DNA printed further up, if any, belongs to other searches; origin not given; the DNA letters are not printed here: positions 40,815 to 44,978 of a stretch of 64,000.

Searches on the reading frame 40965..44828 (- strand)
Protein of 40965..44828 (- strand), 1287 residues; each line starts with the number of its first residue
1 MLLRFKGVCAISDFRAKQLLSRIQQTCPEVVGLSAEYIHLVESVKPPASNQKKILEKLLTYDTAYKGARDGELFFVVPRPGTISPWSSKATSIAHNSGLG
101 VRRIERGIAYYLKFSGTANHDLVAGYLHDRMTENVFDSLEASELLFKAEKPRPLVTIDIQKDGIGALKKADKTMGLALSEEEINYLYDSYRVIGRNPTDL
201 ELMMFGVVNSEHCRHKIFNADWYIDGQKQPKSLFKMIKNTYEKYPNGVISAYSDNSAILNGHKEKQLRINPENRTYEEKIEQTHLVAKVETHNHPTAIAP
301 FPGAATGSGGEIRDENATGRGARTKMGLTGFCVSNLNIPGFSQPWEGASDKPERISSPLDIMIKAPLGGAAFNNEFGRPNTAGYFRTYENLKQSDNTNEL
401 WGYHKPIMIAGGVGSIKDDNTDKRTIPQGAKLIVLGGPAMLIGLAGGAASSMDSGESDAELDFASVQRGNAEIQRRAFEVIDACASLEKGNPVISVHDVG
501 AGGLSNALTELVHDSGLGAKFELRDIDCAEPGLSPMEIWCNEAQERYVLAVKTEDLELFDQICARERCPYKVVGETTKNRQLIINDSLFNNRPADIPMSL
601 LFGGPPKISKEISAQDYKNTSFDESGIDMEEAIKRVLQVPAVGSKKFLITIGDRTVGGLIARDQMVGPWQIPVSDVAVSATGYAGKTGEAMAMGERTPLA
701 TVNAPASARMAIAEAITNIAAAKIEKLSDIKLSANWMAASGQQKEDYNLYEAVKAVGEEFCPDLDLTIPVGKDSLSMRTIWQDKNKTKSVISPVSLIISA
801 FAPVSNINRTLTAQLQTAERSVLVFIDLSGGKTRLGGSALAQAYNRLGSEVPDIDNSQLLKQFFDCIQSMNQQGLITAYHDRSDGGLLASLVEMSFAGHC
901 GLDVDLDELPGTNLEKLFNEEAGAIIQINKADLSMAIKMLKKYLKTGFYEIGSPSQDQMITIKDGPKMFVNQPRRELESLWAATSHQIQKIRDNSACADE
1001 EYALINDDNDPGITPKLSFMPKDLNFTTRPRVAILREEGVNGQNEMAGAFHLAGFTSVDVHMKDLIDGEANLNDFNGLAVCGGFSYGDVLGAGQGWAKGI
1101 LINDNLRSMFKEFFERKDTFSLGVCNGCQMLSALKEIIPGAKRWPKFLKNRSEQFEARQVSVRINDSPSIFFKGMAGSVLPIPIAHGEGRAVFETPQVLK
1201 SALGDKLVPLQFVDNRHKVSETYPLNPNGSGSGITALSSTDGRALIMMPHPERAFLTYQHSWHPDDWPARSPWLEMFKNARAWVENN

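Call 86: search_protein_families(library=pfam, proteins=[window:40965-44828:-], max_evalue=0.00001)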
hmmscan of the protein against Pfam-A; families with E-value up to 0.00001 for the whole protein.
window:40965-44828:- (1287 aa): 5 families
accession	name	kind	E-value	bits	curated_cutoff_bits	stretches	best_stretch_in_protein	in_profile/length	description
PF13507.12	GATase_5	-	3.1e-105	351.4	27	1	1029-1284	1-260/260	CobB/CobQ-like glutamine amidotransferase domain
PF22689.1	FGAR-AT_PurM_N-like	-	1.1e-80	269.4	27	1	644-803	1-160/160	FGAR-AT PurM_N-like domain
PF02769.27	AIRS_C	-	2.2e-45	155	23.1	2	429-582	3-151/156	AIR synthase related protein, C-terminal domain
PF18076.6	FGAR-AT_N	-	9.4e-35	119.5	26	1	36-146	1-115/115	Formylglycinamide ribonucleotide amidotransferase N-terminal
PF18072.6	FGAR-AT_linker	-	2.2e-20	73.3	26.6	1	167-216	1-50/50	Formylglycinamide ribonucleotide amidotransferase linker domain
